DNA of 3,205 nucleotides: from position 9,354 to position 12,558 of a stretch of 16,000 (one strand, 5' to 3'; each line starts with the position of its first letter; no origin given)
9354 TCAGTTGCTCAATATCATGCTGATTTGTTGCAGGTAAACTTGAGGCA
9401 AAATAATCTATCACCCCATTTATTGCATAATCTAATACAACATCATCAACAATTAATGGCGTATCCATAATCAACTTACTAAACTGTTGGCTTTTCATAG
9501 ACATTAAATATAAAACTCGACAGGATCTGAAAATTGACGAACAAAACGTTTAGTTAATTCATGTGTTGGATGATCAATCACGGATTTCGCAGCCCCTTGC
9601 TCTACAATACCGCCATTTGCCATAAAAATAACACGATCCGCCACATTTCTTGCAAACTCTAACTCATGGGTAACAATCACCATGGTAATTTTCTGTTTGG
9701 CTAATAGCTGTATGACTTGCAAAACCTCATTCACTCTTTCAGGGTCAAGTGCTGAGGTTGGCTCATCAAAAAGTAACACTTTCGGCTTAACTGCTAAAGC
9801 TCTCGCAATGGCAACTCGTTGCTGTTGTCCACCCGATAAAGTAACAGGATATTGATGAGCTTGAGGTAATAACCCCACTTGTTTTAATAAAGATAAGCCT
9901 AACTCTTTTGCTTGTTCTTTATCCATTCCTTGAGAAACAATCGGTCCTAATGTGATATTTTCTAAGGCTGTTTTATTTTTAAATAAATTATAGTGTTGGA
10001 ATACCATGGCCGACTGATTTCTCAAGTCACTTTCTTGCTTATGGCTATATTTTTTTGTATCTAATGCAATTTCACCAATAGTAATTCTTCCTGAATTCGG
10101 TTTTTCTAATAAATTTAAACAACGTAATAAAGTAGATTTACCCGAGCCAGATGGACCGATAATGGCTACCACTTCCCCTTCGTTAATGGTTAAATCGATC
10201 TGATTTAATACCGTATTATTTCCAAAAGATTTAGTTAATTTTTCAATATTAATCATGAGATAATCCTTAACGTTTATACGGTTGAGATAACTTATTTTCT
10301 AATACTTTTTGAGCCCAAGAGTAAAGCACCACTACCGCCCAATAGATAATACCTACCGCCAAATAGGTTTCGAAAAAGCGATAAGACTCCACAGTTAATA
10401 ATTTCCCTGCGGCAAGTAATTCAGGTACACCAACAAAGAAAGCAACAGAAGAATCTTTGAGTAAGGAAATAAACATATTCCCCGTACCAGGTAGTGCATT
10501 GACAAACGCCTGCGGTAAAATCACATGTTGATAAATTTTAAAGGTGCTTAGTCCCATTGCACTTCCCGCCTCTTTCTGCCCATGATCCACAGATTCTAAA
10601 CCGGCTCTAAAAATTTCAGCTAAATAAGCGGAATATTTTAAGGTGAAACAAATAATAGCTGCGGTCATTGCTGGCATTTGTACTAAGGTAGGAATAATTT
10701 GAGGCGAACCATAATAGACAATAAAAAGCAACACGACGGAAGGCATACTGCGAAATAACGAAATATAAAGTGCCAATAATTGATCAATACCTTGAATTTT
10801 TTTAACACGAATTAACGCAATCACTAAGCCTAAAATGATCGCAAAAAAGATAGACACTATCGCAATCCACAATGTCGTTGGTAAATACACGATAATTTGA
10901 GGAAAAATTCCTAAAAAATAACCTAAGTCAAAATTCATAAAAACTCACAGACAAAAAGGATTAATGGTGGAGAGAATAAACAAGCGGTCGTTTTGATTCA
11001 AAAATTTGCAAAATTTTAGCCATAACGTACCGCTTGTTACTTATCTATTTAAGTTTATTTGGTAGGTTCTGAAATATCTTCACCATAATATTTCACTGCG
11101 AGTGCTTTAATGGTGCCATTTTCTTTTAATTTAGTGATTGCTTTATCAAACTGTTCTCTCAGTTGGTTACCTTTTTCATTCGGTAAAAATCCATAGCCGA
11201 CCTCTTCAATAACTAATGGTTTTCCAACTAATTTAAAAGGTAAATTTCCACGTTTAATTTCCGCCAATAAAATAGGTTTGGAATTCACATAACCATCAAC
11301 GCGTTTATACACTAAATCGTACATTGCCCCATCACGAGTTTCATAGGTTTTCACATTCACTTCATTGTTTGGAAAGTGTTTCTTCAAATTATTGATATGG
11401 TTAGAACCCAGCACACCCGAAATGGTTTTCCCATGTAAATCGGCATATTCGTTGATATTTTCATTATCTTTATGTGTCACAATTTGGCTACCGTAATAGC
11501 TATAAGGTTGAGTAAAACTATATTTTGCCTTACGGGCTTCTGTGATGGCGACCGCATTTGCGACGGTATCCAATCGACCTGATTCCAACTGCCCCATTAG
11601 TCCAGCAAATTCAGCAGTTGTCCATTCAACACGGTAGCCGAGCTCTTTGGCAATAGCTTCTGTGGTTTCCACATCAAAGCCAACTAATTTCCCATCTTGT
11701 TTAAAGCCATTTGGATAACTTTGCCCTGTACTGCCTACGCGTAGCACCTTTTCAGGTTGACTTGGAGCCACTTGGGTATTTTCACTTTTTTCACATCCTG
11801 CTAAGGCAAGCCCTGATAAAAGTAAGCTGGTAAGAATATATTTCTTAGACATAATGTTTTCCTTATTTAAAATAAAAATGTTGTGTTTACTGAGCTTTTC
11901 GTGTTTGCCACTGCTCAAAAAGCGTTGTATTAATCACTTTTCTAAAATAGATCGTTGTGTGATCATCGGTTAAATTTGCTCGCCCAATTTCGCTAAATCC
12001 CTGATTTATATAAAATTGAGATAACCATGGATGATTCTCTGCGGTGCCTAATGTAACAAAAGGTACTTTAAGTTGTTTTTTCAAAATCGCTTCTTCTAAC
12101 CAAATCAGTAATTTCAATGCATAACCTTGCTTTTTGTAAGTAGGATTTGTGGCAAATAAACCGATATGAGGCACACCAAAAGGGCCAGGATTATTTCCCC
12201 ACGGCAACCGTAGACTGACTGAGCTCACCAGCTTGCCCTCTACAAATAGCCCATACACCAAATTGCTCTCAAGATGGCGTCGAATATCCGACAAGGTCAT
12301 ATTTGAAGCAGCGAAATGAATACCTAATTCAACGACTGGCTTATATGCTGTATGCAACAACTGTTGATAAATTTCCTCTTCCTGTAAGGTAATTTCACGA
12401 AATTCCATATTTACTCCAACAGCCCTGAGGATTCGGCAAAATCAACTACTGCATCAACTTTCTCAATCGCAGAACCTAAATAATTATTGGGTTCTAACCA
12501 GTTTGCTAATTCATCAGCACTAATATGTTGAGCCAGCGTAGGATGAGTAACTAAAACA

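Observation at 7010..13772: Seven-gene operon matching the yxe-type S-(2-succino)cysteine / S-substituted-cysteine salvage module in its lyase variant, in a Pasteurellaceae chromosome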

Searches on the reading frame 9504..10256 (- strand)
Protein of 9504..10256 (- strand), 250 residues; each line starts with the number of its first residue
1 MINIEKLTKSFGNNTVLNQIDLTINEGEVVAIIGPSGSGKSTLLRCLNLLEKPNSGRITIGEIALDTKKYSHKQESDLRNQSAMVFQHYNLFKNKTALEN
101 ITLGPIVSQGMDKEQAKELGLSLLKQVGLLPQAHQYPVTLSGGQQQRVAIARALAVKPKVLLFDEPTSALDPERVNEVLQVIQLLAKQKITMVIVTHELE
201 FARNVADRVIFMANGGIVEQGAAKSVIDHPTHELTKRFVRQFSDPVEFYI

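Call 4: search_protein_families(library=pfam, proteins=[window:9504-10256:-])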
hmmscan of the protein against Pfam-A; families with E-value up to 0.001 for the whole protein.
window:9504-10256:- (250 aa): 11 families
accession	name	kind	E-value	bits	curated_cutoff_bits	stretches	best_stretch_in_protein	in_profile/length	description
PF00005.33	ABC_tran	-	1.4e-37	129.8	25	1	17-168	1-137/137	ABC transporter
PF13304.12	AAA_21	-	7.9e-14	52.9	27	2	146-200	244-301/304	AAA domain, putative AbiEii toxin, Type IV TA system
PF02463.25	SMC_N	-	1.7e-10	41.2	40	1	22-209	20-208/220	RecF/RecN/SMC N terminal domain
PF09818.15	ABC_ATPase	-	1.3e-06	28.1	23.2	0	141-214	159-248/283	P-loop domain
PF13166.12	AAA_13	-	3.2e-05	23.3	36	0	156-208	524-580/713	AAA domain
PF13555.12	AAA_29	-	3.3e-05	24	27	1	20-48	15-43/61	P-loop containing region of AAA domain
PF13476.12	AAA_23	-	0.00011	23.4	27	1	19-49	14-41/201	AAA domain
PF13191.12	AAA_16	-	0.00019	22.4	32.6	1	25-53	22-51/167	AAA ATPase domain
PF13401.12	AAA_22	-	0.00038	21.2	27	0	28-82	6-33/130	AAA domain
PF13175.12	AAA_15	-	0.00038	20.6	32.1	0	25-68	24-55/374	AAA ATPase domain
PF20703.3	nSTAND1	-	0.00045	20.4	27.1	1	11-46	17-52/379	Novel STAND NTPase 1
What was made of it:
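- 9504..10256 (-): ABC ATPase, 250 aa, YxeO homologue. ABC_tran (call 4).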

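Call 5: search_protein_families(library=ncbifam, proteins=[window:9504-10256:-])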
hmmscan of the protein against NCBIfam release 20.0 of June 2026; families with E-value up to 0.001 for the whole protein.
window:9504-10256:- (250 aa): 194 families (the best 25 are shown)
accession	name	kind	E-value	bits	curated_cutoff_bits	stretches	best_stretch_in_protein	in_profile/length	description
NF008428.0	PRK11264.1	equivalog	3.1e-99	331.2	406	1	1-242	3-247/250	L-cystine ABC transporter ATP-binding protein TcyN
NF007027.0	PRK09493.1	equivalog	2.8e-89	298.6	379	1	1-241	1-238/240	glutamine ABC transporter ATP-binding protein GlnQ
TIGR03005.1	ectoine_ehuA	equivalog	4.5e-80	268.5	345.4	1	2-241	1-249/252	ectoine/hydroxyectoine ABC transporter ATP-binding protein EhuA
NF008338.0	PRK11124.1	equivalog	1.6e-75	253.7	369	1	2-236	3-237/242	arginine ABC transporter ATP-binding protein ArtP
NF007908.0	PRK10619.1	equivalog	2.6e-72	243.1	466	1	3-239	7-252/257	histidine ABC transporter ATP-binding protein HisP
TIGR00972.1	3a0107s01c2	equivalog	1.3e-71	240.9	343.2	1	2-240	2-244/248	phosphate ABC transporter ATP-binding protein PstB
TIGR02315.1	ABC_phnC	equivalog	6.2e-64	215.7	266.1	1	1-231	1-238/243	phosphonate ABC transporter ATP-binding protein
TIGR03265.1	PhnT2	equivalog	1.4e-61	208.7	457.7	1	2-240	5-236/353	putative 2-aminoethylphosphonate ABC transporter ATP-binding protein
TIGR00968.1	3a0106s01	subfamily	3.3e-60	203.6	342.75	1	2-240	1-232/237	sulfate ABC transporter ATP-binding protein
TIGR02314.1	ABC_MetN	equivalog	1.2e-59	202.1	499.7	1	1-241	1-243/343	methionine ABC transporter ATP-binding protein MetN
TIGR01186.1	proV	subfamily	2.6e-57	194.6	326.6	1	11-241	3-232/363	betaine/proline/choline family ABC transporter ATP-binding protein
TIGR04521.1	ECF_ATPase_2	equivalog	4.1e-57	193.4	330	1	13-230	17-236/279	energy-coupling factor transporter ATPase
NF008105.0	PRK10851.1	equivalog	7.1e-55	186.1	502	1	2-242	3-236/362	sulfate/thiosulfate ABC transporter ATP-binding protein CysA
TIGR02673.1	FtsE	equivalog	1.9e-53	181.3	264.85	1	1-215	1-213/214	cell division ATP-binding protein FtsE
TIGR03608.1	L_ocin_972_ABC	subfamily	2.2e-53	180.8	254.85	1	4-211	1-205/206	putative bacteriocin export ABC transporter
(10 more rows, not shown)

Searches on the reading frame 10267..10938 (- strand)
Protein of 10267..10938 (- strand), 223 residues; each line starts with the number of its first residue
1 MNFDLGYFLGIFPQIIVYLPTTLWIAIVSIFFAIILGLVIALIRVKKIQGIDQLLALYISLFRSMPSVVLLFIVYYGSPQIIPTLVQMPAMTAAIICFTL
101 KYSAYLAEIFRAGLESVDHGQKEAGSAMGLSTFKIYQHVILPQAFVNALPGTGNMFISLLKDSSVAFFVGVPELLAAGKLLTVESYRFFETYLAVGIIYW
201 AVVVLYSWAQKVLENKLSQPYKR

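Call 4: search_protein_families(library=pfam, proteins=[window:10267-10938:-])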
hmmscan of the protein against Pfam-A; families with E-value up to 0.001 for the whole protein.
window:10267-10938:- (223 aa): 1 family
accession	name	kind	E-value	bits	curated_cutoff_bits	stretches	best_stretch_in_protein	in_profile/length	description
PF00528.27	BPD_transp_1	-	2.6e-24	86.4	26.4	1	33-218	1-183/184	Binding-protein-dependent transport system inner membrane component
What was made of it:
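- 10267..10938 (-): ABC permease, 223 aa, YxeN homologue. BPD_transp_1 (call 4).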

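Call 5: search_protein_families(library=ncbifam, proteins=[window:10267-10938:-])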
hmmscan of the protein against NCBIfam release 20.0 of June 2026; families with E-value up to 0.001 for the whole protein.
window:10267-10938:- (223 aa): 18 families
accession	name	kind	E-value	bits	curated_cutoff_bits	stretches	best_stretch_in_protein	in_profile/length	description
NF011680.0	PRK15100.1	equivalog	4.6e-49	167.3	300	1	21-219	21-216/222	cystine ABC transporter permease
TIGR03003.1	ectoine_ehuD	equivalog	7.2e-39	133.9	205.2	1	3-216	1-211/212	ectoine/hydroxyectoine ABC transporter permease subunit EhuD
NF007028.0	PRK09494.1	equivalog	1.9e-36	126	303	1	1-217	1-216/219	glutamine ABC transporter permease GlnP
NF008337.0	PRK11123.1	equivalog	2.5e-31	109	277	2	87-218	100-231/238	arginine ABC transporter permease ArtQ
NF011651.0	PRK15069.1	subfamily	1.9e-28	99.4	306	1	19-215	23-226/237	histidine ABC transporter permease HisM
TIGR03004.1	ectoine_ehuC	equivalog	6.1e-28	98.2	196.95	1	21-218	13-207/214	ectoine/hydroxyectoine ABC transporter permease subunit EhuC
NF008336.0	PRK11122.1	equivalog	3.8e-24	85.6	248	1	12-216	5-214/222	arginine ABC transporter permease ArtM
NF011714.0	PRK15135.1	subfamily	5.6e-23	81.9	319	1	21-222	15-224/228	histidine ABC transporter permease HisQ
TIGR01726.1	HEQRo_perm_3TM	subfamily_domain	1.7e-22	79.8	42.2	1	13-112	3-99/99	ABC transporter permease subunit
NF011687.0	PRK15107.1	equivalog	6.8e-22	78.4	318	1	2-205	3-211/224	glutamate/aspartate ABC transporter permease GltK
NF008049.0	PRK10782.1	subfamily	5.9e-09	35.9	212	1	21-178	15-176/217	methionine ABC transporter permease MetI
TIGR01097.1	PhnE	equivalog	3.7e-08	33.2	216.7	1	12-149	54-185/252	phosphonate ABC transporter, permease protein PhnE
NF011624.0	PRK15050.1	equivalog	1.5e-05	24.3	247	1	18-174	74-244/297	2-aminoethylphosphonate ABC transporter permease subunit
TIGR03226.1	PhnU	equivalog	2.1e-05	24.2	283.45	1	19-174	93-262/311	2-aminoethylphosphonate ABC transporter permease subunit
NF008470.0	PRK11365.1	equivalog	0.00034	20.1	347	1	18-166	61-203/263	aliphatic sulfonate ABC transporter permease SsuC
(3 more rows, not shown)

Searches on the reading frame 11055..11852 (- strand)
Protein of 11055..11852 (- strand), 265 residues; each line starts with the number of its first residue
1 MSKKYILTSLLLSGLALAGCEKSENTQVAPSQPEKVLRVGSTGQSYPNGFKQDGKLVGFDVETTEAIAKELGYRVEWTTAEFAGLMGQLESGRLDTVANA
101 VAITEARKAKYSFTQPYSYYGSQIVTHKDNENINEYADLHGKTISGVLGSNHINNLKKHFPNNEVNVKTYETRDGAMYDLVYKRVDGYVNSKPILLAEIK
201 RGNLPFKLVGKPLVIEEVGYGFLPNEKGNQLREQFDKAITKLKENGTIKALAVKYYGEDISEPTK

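Call 4: search_protein_families(library=pfam, proteins=[window:11055-11852:-])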
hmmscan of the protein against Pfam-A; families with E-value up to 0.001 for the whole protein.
window:11055-11852:- (265 aa): 4 families
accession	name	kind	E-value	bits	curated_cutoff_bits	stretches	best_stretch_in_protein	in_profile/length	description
PF00497.25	SBP_bac_3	-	8.4e-35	119.9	26.4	1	37-258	1-132/132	Bacterial extracellular solute-binding proteins, family 3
PF12974.12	Phosphonate-bd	-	1.6e-06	28.1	27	1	64-145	20-109/242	ABC transporter, phosphonate, periplasmic substrate-binding protein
PF10613.14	Lig_chan-Glu_bd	-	3.7e-06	27.5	30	1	56-129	42-114/115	Ligated ion channel L-glutamate- and glycine-binding site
PF09084.16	NMT1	-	0.00053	20.4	20.5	0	122-186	75-142/216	NMT1/THI5 like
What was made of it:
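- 11055..11852 (-): Substrate-binding lipoprotein of the ABC importer, 265 aa, YxeM homologue. SBP_bac_3 (call 4).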

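Call 5: search_protein_families(library=ncbifam, proteins=[window:11055-11852:-])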
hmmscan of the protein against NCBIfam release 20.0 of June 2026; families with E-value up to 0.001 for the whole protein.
window:11055-11852:- (265 aa): 14 families
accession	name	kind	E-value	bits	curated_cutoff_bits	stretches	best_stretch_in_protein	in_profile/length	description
NF008426.0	PRK11260.1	equivalog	4.5e-44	150.7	312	1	21-261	27-265/266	cystine ABC transporter substrate-binding protein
TIGR01096.1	3A0103s03R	subfamily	1.8e-38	132.4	256.35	1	16-255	7-249/250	lysine/arginine/ornithine ABC transporter substrate-binding protein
NF007029.0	PRK09495.1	equivalog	1.1e-30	107.2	303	1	28-259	18-246/248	glutamine ABC transporter substrate-binding protein GlnH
NF008112.0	PRK10859.1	equivalog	2.7e-19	69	354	1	15-258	21-267/483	membrane-bound lytic murein transglycosylase MltF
NF041765.1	ArtJ_Ecoli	equivalog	2.7e-17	63.2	510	1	49-256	36-241/243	arginine ABC transporter substrate-binding protein ArtJ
NF041764.1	ArtI_Ecoli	equivalog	8.1e-17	61.4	522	1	42-256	27-241/243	arginine ABC transporter substrate-binding protein ArtI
NF011965.0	PRK15437.1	equivalog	8.5e-17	61.6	459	1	26-259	18-256/260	histidine ABC transporter substrate-binding protein HisJ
NF011586.0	PRK15010.1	equivalog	1.5e-15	57.4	440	1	31-257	23-254/260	lysine/arginine/ornithine ABC transporter substrate-binding protein ArgT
NF011583.0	PRK15007.1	subfamily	8.5e-15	54.7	358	1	42-256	27-241/243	arginine ABC transporter substrate-binding protein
NF052427.1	StpK7MSMEG_1200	equivalog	4.8e-13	48.4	900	1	39-255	366-584/601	serine/threonine protein kinase StpK7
TIGR02995.1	ectoine_ehuB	equivalog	1.6e-12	47.3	190.9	1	50-255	48-259/275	ectoine/hydroxyectoine ABC transporter substrate-binding protein EhuB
TIGR04262.1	orph_peri_GRRM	subfamily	7.1e-09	35.3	190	1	36-204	2-172/257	extracellular substrate binding-like orphan protein GrrP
NF008885.0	PRK11917.1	equivalog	1.8e-08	34.2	373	1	50-202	55-211/259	bifunctional adhesin/ABC transporter aspartate/glutamate-binding protein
TIGR01098.1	3A0109s03R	subfamily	1.9e-06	27.6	112.05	1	3-144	2-143/253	phosphate/phosphite/phosphonate ABC transporter substrate-binding protein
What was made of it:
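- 11055..11852 (-): Scores below the cut-off for the cystine-binding protein model, 151 vs 312 bits (call 5).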

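Call 22: search_solved_structures(query=window:11055-11852:-, max_evalue=1e-15, show_alignments=0)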
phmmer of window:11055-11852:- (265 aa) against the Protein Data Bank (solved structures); distinct sequences matched with E-value up to 1e-15: 33.
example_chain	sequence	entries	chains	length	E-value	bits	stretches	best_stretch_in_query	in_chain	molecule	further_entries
9d5w_A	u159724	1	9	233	6.7e-51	176.4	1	35-262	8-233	Amino acid ABC transporter, periplasmic amino acid-binding portion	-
6h30_A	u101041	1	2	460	3.2e-39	138.2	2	33-258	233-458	Glutamine ABC transporter permease and substrate binding protein protein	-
4zv1_A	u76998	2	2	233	2.9e-36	128.5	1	36-258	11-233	AncQR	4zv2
2yln_A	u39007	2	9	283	1.8e-29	106.2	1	37-261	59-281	PUTATIVE ABC TRANSPORTER, PERIPLASMIC BINDING PROTEIN, AMINO ACID | ABC TRANSPORTER, PERIPLASMIC BINDING PROTEIN, AMINO ACID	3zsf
8hnj_A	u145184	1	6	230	3.7e-24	88.8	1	45-260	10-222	Glutamine ABC transporter, periplasmic glutamine-binding protein GlnH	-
5tuj_C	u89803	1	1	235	1.2e-23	87.1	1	36-255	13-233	Ancestral protein CDT-Anc1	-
5t0w_A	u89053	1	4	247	1.3e-23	87.1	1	36-255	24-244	AncCDT-1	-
1ggg_A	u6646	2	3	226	2.9e-23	85.9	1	37-259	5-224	GLUTAMINE BINDING PROTEIN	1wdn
3vv5_A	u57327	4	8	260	3.7e-23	85.6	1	36-260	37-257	Amino acid ABC transporter, binding protein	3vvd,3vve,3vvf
4g4p_A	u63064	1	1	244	1e-22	84.1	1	47-252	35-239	Amino acid ABC transporter, amino acid-binding/permease protein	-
8eyz_A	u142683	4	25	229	1.8e-22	83.3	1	35-259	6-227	Amino acid ABC transporter substrate-binding protein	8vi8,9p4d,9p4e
4kqp_A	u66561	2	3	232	1.4e-21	80.4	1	36-258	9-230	Glutamine ABC transporter permease and substrate binding protein protein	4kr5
4f3p_A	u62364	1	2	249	3.5e-21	79.1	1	29-259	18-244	Glutamine-binding periplasmic protein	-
4oen_A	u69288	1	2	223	1.1e-19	74.1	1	53-255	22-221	Second substrate binding domain of putative amino acid ABC transporter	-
3hv1_A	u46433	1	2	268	6.6e-19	71.6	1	32-261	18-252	Polar amino acid ABC uptake transporter substrate binding protein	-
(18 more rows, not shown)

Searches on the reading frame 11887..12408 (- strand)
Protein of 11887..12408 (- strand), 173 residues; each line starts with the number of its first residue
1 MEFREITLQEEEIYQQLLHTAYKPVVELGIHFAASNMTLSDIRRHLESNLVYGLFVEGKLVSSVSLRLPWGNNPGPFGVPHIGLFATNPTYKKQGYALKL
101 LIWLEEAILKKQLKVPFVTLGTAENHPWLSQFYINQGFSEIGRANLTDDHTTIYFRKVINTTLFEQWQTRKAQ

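Call 4: search_protein_families(library=pfam, proteins=[window:11887-12408:-])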
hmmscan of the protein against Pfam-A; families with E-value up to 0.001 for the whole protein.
window:11887-12408:- (173 aa): 4 families
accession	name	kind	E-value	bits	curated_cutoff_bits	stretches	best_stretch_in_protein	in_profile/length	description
PF00583.31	Acetyltransf_1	-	3.4e-06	27.7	20.7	1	43-138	24-116/116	Acetyltransferase (GNAT) family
PF13673.13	Acetyltransf_10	-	7.9e-06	26.3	23.6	1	34-143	14-112/128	Acetyltransferase (GNAT) domain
PF13527.13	Acetyltransf_9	-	9.5e-05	22.8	25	1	3-119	2-110/127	Acetyltransferase (GNAT) domain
PF13508.13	Acetyltransf_7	-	0.00028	21.6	27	1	55-140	9-84/84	Acetyltransferase (GNAT) domain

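Call 5: search_protein_families(library=ncbifam, proteins=[window:11887-12408:-])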
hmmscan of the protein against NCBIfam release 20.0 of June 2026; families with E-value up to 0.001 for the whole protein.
window:11887-12408:- (173 aa): 0 families

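Call 20: search_solved_structures(query=window:11887-12408:-, max_evalue=0.01, show_alignments=1)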
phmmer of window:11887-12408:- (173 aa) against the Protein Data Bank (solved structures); distinct sequences matched with E-value up to 0.01: 0.
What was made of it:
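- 11887..12408 (-): GNAT N-acetyltransferase, 173 aa, YxeL/ScmL homologue. Predicted 2SC N-acetyltransferase. Weak Pfam GNAT hits (call 4), no NCBIfam model (call 5) and no PDB sequence hit (call 20).
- Tried and rejected: The GNAT has no PDB sequence relative and no NCBIfam family (calls 5, 20).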
